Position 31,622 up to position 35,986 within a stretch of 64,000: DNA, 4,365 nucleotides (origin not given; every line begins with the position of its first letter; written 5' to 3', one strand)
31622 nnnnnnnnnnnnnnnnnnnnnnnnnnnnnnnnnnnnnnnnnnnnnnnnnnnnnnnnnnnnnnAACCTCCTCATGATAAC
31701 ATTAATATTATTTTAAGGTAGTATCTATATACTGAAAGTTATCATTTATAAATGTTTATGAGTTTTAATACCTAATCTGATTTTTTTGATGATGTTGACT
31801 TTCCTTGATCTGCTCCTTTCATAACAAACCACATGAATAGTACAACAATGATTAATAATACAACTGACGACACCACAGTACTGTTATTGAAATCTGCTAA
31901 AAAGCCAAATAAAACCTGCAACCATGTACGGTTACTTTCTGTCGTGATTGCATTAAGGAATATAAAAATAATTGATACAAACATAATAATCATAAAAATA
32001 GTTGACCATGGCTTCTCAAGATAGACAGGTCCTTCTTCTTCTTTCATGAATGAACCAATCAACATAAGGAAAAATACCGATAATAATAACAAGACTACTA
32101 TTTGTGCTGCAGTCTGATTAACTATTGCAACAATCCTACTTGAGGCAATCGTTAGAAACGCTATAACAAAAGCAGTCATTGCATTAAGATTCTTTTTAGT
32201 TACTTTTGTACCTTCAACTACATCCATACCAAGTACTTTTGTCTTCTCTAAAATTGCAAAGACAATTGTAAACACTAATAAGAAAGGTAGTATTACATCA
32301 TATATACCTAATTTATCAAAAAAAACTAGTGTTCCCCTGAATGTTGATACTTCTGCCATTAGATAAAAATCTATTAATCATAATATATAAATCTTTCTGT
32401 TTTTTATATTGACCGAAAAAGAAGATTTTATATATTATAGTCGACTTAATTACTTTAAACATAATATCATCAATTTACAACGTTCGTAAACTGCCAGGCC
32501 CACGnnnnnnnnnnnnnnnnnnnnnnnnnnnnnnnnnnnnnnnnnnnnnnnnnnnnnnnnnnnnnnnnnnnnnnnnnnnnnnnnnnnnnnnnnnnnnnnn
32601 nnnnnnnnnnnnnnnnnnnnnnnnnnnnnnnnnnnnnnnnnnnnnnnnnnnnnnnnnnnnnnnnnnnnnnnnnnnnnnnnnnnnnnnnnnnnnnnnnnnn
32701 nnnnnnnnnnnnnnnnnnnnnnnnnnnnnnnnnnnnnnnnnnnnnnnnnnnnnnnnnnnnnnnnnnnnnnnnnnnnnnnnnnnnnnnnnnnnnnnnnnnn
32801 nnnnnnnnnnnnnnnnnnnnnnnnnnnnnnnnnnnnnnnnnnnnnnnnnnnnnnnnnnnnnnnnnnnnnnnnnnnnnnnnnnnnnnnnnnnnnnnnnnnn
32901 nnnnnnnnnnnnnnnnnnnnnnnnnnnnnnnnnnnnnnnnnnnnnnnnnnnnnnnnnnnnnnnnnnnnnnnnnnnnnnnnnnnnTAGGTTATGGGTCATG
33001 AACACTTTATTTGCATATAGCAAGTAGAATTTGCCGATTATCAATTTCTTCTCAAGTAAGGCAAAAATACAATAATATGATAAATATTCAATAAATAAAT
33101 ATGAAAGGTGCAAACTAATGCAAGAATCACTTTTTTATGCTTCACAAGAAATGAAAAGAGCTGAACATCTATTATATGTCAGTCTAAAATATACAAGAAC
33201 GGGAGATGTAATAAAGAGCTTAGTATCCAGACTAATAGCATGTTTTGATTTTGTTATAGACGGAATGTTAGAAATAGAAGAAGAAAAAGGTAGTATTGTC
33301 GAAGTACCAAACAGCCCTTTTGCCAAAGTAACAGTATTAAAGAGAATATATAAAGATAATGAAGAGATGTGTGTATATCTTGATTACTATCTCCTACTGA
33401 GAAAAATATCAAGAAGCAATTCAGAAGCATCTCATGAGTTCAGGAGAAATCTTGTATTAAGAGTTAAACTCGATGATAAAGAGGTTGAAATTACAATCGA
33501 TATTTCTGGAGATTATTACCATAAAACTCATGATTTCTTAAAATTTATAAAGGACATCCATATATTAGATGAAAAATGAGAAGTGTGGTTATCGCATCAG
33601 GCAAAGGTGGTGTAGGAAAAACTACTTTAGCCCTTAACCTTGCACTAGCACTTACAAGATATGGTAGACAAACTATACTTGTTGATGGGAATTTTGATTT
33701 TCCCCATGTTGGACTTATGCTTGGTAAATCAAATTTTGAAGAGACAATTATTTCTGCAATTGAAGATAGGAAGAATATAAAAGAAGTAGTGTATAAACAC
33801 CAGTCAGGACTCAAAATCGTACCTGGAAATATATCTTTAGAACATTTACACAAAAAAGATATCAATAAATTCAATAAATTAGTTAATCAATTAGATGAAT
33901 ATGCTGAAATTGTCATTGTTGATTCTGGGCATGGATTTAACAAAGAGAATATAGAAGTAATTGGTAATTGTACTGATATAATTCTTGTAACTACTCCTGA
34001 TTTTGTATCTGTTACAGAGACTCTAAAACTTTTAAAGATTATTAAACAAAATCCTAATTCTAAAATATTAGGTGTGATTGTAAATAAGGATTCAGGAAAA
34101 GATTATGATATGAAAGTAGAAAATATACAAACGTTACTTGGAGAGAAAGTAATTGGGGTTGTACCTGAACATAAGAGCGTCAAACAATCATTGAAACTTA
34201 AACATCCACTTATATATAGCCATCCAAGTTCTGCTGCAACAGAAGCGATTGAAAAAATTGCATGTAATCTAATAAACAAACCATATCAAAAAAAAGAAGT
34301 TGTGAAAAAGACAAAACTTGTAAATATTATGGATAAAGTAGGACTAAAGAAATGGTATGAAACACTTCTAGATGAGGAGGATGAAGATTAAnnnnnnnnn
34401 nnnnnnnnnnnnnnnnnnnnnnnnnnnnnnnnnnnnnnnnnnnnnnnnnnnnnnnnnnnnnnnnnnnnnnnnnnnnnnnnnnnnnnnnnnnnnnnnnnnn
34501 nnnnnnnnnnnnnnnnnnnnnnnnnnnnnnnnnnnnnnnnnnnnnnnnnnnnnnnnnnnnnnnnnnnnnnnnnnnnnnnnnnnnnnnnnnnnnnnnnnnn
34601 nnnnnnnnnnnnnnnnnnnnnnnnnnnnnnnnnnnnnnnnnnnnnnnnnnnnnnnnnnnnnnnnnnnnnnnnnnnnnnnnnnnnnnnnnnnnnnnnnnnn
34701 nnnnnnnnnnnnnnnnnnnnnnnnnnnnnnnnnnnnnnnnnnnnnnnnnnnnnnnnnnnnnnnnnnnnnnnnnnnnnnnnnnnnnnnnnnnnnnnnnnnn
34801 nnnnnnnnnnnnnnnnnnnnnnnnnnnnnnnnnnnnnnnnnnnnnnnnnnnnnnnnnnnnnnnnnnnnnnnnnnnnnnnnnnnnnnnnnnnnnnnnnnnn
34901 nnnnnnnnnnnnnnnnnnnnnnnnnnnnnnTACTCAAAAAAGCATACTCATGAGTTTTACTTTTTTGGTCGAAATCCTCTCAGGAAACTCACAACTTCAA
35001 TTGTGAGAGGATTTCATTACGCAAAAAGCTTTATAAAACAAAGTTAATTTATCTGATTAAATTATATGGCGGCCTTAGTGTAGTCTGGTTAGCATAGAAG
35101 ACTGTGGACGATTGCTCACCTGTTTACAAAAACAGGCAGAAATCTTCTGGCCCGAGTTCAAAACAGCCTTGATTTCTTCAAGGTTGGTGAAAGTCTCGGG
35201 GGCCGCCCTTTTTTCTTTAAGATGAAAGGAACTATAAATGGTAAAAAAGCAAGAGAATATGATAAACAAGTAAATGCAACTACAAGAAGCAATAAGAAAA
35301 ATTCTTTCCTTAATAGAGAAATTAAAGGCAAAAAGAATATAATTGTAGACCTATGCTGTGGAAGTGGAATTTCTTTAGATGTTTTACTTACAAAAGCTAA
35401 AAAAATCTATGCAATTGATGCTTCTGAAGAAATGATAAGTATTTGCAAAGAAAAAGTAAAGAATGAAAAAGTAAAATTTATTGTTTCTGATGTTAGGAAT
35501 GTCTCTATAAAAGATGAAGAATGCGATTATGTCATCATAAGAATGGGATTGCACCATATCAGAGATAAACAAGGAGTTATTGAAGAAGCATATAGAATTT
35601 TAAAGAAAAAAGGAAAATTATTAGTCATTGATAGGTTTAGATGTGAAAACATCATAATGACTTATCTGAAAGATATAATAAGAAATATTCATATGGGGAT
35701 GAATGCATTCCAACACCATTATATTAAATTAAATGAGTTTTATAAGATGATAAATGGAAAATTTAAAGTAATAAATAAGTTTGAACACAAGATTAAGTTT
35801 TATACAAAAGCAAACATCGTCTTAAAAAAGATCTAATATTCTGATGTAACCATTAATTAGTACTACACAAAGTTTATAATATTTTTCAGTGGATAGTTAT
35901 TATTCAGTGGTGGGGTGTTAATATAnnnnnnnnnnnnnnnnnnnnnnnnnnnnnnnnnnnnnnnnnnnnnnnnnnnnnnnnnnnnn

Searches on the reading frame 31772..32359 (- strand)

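Call 38: search_protein_families(library=pfam, max_evalue=0.01, proteins=[window:31772-32359:-])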
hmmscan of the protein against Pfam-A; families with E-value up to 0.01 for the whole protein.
window:31772-32359:- (195 aa): 1 family
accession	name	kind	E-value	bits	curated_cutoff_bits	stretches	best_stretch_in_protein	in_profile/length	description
PF01757.29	Acyl_transf_3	-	0.0039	16.7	31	1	24-180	128-259/326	Acyltransferase domain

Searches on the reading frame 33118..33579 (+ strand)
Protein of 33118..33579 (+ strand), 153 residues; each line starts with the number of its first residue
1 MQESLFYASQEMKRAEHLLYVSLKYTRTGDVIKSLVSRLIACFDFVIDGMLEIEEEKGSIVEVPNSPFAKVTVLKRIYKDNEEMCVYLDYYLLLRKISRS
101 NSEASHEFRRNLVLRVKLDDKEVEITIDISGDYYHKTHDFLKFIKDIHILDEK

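Call 38: search_protein_families(library=pfam, max_evalue=0.01, proteins=[window:33118-33579:+])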
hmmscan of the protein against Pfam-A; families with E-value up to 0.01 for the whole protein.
window:33118-33579:+ (153 aa): 0 families

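Call 58: search_protein_families(library=padloc, max_evalue=1, proteins=[window:33118-33579:+])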
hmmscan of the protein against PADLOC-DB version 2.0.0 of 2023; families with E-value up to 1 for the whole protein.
window:33118-33579:+ (153 aa): 1 family
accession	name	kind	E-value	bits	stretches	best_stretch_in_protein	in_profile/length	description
PDLC04318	PDC-M02B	-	0.00027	18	1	58-149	278-367/390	-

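Call 59: search_protein_families(library=ncbifam, max_evalue=1, proteins=[window:33118-33579:+])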
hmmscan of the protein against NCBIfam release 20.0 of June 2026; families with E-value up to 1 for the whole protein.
window:33118-33579:+ (153 aa): 0 families

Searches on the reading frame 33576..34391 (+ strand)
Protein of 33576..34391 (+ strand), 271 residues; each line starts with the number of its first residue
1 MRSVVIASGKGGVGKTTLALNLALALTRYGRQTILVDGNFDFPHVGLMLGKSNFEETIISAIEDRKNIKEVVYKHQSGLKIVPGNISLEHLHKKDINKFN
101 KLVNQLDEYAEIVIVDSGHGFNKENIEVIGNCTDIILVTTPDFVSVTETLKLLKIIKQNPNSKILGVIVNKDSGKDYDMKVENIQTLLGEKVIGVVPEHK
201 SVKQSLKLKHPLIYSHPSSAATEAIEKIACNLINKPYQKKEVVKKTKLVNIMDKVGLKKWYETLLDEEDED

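Call 10: search_protein_families(library=pfam, proteins=[window:33576-34391:+])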
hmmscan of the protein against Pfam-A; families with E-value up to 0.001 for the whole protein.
window:33576-34391:+ (271 aa): 10 families
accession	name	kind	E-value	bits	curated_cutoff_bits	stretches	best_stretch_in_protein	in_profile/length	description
PF01656.29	CbiA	-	2.7e-18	66.5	25.4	1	4-207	1-120/125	CobQ/CobB/MinD/ParA nucleotide binding domain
PF10609.15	ParA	-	6.1e-17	62.3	27.1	1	3-232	5-245/246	NUBPL iron-transfer P-loop NTPase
PF13614.12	AAA_31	-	1.5e-14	54.7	27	1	1-158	1-166/177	AAA domain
PF00142.24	Fer4_NifH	-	5e-10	39.8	25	1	8-81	6-83/271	4Fe-4S iron sulfur cluster binding proteins, NifH/frxC family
PF06564.18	CBP_BcsQ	-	3e-09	37.2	21.3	1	1-229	1-230/234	Cellulose biosynthesis protein BcsQ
PF02374.21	ArsA_ATPase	-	1e-07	32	24.3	1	4-36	3-35/305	Anion-transporting ATPase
PF13500.12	AAA_26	-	2.4e-07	31.2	27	1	124-203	119-195/198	AAA domain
PF13481.12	AAA_25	-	1.7e-05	24.9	27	1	2-116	33-150/195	AAA domain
PF09140.17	MipZ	-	0.00011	22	20.7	1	3-134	2-123/262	ATPase MipZ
PF16575.11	CLP1_P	-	0.00047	20.5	26.6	1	9-161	1-151/188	mRNA cleavage and polyadenylation factor CLP1 P-loop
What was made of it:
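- A ParA/MinD-type ATPase gene lies at 33576-34391 (call 10).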

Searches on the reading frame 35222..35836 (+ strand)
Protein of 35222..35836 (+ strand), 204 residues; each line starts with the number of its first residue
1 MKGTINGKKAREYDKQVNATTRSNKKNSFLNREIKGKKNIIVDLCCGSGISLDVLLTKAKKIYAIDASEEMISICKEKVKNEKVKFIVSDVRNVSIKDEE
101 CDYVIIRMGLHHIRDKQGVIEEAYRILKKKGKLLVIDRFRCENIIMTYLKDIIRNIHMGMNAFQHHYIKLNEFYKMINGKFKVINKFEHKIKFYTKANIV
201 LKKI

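Call 10: search_protein_families(library=pfam, proteins=[window:35222-35836:+])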
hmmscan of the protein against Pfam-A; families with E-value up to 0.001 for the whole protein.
window:35222-35836:+ (204 aa): 11 families
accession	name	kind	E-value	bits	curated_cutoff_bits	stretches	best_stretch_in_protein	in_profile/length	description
PF08241.18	Methyltransf_11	-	2.9e-21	76.3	21.2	1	42-135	1-95/95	Methyltransferase domain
PF13649.12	Methyltransf_25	-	1.4e-19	71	27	1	41-131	1-97/97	Methyltransferase domain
PF01209.24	Ubie_methyltran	-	2.8e-16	60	20.1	1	35-146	45-162/233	ubiE/COQ5 methyltransferase family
PF13847.12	Methyltransf_31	-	1.4e-14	54.4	27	1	37-137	3-111/145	Methyltransferase domain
PF13489.12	Methyltransf_23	-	6.1e-14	52.5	27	1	35-166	20-142/164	Methyltransferase domain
PF08242.18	Methyltransf_12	-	6.5e-11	43.3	30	1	43-133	2-98/98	Methyltransferase domain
PF05175.20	MTS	-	2.2e-08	34.3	23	1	32-138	25-141/170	Methyltransferase small domain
PF01728.25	FtsJ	-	7.2e-07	29.7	24.1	1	34-164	19-123/181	FtsJ-like methyltransferase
PF06325.19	PrmA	-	5e-06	26.7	22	1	30-133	155-256/296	Ribosomal protein L11 methyltransferase (PrmA)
PF07021.18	MetW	-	1.2e-05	25.5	21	1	41-129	17-104/193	Methionine biosynthesis protein MetW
PF02475.24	TRM5-TYW2_MTfase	-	0.00025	21.5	28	1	36-131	35-131/164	TRM5/TYW2 methyltransferase domain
